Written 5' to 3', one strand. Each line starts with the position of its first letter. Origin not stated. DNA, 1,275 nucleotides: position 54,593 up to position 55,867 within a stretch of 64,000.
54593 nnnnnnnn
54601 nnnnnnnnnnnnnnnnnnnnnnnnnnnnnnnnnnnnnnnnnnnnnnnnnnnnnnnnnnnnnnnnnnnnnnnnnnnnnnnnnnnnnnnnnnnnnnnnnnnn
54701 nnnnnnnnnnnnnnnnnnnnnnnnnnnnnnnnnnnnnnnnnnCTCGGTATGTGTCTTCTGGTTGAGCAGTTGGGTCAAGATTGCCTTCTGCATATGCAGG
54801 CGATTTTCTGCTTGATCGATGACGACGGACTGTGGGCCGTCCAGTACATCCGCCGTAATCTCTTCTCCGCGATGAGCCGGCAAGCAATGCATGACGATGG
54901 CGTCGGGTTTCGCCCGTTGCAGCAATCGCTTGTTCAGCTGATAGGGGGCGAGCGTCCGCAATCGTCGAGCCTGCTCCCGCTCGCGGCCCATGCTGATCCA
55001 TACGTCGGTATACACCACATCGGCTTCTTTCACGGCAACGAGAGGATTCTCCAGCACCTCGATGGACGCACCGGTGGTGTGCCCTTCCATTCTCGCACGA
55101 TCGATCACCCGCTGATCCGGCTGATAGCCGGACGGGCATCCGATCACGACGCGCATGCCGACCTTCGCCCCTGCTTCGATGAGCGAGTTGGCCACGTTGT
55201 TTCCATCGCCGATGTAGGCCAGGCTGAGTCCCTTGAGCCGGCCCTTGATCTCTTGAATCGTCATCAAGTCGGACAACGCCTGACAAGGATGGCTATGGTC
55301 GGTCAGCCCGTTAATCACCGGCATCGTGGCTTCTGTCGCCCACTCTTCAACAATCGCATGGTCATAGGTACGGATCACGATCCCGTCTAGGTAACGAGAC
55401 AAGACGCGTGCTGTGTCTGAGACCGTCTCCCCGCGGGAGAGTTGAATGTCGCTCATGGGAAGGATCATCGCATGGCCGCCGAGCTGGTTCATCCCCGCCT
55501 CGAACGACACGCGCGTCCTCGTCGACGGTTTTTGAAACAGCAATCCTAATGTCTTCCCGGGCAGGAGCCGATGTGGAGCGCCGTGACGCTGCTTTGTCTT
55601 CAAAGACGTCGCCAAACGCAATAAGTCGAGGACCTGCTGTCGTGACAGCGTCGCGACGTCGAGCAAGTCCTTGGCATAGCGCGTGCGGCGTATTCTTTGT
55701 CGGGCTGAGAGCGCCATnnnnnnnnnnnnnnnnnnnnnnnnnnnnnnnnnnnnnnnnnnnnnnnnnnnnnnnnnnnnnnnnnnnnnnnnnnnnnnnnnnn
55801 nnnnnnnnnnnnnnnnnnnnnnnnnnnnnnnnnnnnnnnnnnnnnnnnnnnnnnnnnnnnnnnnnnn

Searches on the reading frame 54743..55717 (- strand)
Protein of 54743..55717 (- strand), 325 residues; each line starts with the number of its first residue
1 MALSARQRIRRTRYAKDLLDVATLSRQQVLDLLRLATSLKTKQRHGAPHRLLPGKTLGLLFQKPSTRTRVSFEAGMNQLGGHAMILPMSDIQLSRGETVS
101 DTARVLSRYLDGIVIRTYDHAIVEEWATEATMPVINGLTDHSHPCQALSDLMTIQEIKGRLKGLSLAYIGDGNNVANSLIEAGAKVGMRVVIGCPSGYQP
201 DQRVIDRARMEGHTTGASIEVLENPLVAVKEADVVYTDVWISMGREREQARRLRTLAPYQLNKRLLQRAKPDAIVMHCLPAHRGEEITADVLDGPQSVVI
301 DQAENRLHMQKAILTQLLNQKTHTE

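Call 46: search_protein_families(library=ncbifam, proteins=[window:54743-55717:-], max_evalue=1e-8)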
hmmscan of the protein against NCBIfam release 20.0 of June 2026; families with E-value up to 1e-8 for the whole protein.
window:54743-55717:- (325 aa): 16 families
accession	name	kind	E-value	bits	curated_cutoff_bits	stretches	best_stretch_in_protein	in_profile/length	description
NF001986.0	PRK00779.1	subfamily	7.9e-132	439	306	1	15-320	5-306/307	ornithine carbamoyltransferase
TIGR00658.1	orni_carb_tr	equivalog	1.1e-126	422.2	280.85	1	16-318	1-303/304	ornithine carbamoyltransferase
NF011380.0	PRK14805.1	equivalog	7.7e-97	324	421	1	16-320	2-302/302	ornithine carbamoyltransferase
TIGR04384.1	putr_carbamoyl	exception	1.2e-92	310.6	500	1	17-322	1-311/330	putrescine carbamoyltransferase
NF003286.0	PRK04284.1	subfamily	1.7e-77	260.8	515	1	16-316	7-328/332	ornithine carbamoyltransferase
NF002470.0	PRK01713.1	equivalog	1.4e-60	205.5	545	1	17-283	9-279/334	ornithine carbamoyltransferase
NF009213.0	PRK12562.1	subfamily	2e-59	201.7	559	1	14-286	5-282/334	ornithine carbamoyltransferase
NF011379.0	PRK14804.1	equivalog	4.2e-56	190.3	373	1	16-319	7-310/311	ornithine carbamoyltransferase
NF002032.1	PRK00856.1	equivalog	1.8e-55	188.2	263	1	16-317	1-296/297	aspartate carbamoyltransferase catalytic subunit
NF003384.0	PRK04523.1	equivalog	1.2e-53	182.4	288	1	16-320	4-335/336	N-acetylornithine carbamoyltransferase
TIGR00670.1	asp_carb_tr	equivalog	1.7e-51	175.2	236.95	1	16-318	1-303/304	aspartate carbamoyltransferase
NF008853.0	PRK11891.1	equivalog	1.3e-38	132.7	560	1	15-319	88-399/430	aspartate carbamoyltransferase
NF006046.0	PRK08192.1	equivalog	2.8e-36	125.5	512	1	16-319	7-318/339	aspartate carbamoyltransferase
NF010387.0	PRK13814.1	equivalog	1e-28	100.1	660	1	17-318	7-303/310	aspartate carbamoyltransferase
NF005538.0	PRK07200.1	equivalog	9.1e-20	71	453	1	13-243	19-275/396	knotted carbamoyltransferase YgeW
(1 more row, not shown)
